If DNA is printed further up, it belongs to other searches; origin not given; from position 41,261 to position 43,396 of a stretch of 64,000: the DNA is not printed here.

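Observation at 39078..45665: Unusual four-gene synthase-type exopolysaccharide locus: ATP-grasp ligase, TPR-porin, TPR-TM-PIG-L deacetylase and GT2 synthase-hydrolase fusion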

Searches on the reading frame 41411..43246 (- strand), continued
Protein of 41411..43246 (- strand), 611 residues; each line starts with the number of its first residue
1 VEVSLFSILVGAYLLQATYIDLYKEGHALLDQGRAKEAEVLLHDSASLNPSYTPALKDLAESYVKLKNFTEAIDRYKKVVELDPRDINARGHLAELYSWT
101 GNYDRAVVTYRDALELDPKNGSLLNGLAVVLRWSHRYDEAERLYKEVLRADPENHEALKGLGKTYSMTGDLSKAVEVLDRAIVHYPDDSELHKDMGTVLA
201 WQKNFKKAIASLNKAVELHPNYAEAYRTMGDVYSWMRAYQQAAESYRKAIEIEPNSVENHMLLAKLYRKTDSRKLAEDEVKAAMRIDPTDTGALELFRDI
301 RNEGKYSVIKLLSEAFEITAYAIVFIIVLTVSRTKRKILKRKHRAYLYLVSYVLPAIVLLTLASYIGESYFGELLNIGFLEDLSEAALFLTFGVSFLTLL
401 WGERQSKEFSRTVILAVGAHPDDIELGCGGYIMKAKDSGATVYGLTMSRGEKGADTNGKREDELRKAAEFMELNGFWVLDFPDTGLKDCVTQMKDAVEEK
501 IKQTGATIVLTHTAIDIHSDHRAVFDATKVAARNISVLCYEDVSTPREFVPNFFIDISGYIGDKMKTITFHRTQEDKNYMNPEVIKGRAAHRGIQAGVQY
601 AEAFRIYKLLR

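Call 28: predict_structure(alignment_id=A2)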
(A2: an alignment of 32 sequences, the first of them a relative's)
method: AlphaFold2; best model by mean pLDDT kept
length: 607 residues; sequences in the alignment: 32
mean_pLDDT: 84.9   pTM: 0.49
mean pLDDT of the five models: 84.9, 84.1, 83.8, 78.8, 77.3
residues with pLDDT >= 90: 316; 70-90: 182; 50-70: 94; < 50: 15
segments of 3 or more residues with pLDDT < 50: 301-306, 603-607
pLDDT, mean of each block of 10 residues (from residue 1): 61 81 93 93 90 95 95 95 95 94 97 95 96 97 97 97 96 97 97 96 97 96 97 95 96 95 89 94 89 77 49 68 75 72 77 72 56 63 68 60 78 90 88 90 74 72 90 87 92 95 90 86 90 75 64 88 86 83 84 78 41
secondary structure, 60 per line:
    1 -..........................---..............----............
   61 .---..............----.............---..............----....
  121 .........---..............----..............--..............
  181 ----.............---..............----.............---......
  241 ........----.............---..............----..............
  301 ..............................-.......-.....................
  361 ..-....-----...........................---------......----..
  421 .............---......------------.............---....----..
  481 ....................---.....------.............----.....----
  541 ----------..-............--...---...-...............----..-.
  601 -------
elements in order: H2-27 H31-44 H49-61 H65-78 H83-95 H99-112 H117-129 H133-146 H151-164 H167-180 H185-197 H201-214 H219-231 H235-248 H253-265 H269-282 H287-330 H332-338 H340-362 H364-367 H373-399 E409-414 H419-433 E437-442 H455-467 E471-474 H479-500 E504-508 H515-527 E532-536 H554-565 H578-592
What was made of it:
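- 42368..43246 (-): N-terminal part of the TPR-3TM-PIG-L protein: a short signal-like hydrophobic segment followed by about 8 TPR repeats, predicted to be periplasmic. The AlphaFold2 model shows helix pairs over residues 31-282 with pLDDT above 90 (call 28).
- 42032..42298 (-): Three transmembrane helices linking the periplasmic TPR part to the cytoplasmic PIG-L domain. Model helices 287-330, 340-362 and 373-399 (call 28).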

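Call 66: fold_search(model_id=the predicted structure, library=pdb)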
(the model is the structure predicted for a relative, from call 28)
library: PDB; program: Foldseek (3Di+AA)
matches with E <= 10: 1614; with E <= 0.001: 639
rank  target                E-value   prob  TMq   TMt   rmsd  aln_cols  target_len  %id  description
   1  8chy                  1.3e-16  1.00  0.33  0.65   6.5       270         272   33  Crystal structure of an 8-repeat consensus TPR superhelix with Zinc. (released 2024-02-21)
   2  9qhb                  2.7e-16  1.00  0.37  0.73   5.0       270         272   32  Crystal structure of 16-repeat CTPR protein with eliminated coordination sites (released 2025-10-22)
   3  8dtg_B                3.7e-16  1.00  0.27  0.24  23.6       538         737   16  Cryo-EM structure of Arabidopsis SPY alternative conformation 1 (released 2023-03-08)
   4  7ntf_B                5.3e-16  1.00  0.43  0.32  24.9       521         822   20  Cryo-EM structure of unliganded O-GlcNAc transferase (released 2021-11-17)
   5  8dth_B                5.8e-16  1.00  0.28  0.25  23.5       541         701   16  Cryo-EM structure of Arabidopsis SPY alternative conformation 2 (released 2023-03-08)
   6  8dtg_A                6.8e-16  1.00  0.25  0.20  25.2       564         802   17  Cryo-EM structure of Arabidopsis SPY alternative conformation 1 (released 2023-03-08)
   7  7yea_A                3.2e-15  1.00  0.35  0.22  26.9       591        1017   18  Human O-GlcNAc transferase Dimer (released 2023-07-12)
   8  8dtf_A                4.4e-15  1.00  0.28  0.21  28.5       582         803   15  Cryo-EM structure of the full length Arabidopsis SPY with complete TPRs (released 2023-03-08)
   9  7yeh_A                8.2e-15  1.00  0.35  0.22  23.5       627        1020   16  Cryo-EM structure of human OGT-OGA complex (released 2023-07-12)
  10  8dth_A                8.6e-15  1.00  0.28  0.24  25.4       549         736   16  Cryo-EM structure of Arabidopsis SPY alternative conformation 2 (released 2023-03-08)
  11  7y4i_A                1.1e-14  1.00  0.27  0.21  23.6       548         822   16  Crystal structure of SPINDLY in complex with GDP (released 2022-12-07)
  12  7y4i_B                1.1e-14  1.00  0.25  0.19  25.9       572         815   17  Crystal structure of SPINDLY in complex with GDP (released 2022-12-07)
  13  6eou                  3.1e-14  1.00  0.39  0.63   6.6       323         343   20  O-GlcNAc transferase TPR domain with the intellectual disability associated mutation L254F (released 2018-05-09)
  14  1w3b_A                4.5e-14  1.00  0.34  0.52   7.1       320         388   20  The superhelical TPR domain of O-linked GlcNAc transferase reveals structural similarities to importin alpha. (released 2004-09-09)
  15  7ntf_A                5.3e-14  1.00  0.42  0.29  25.9       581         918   18  Cryo-EM structure of unliganded O-GlcNAc transferase (released 2021-11-17)
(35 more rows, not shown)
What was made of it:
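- Tried and rejected: Foldseek on the PIG-L protein model was swamped by TPR hits (call 66).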
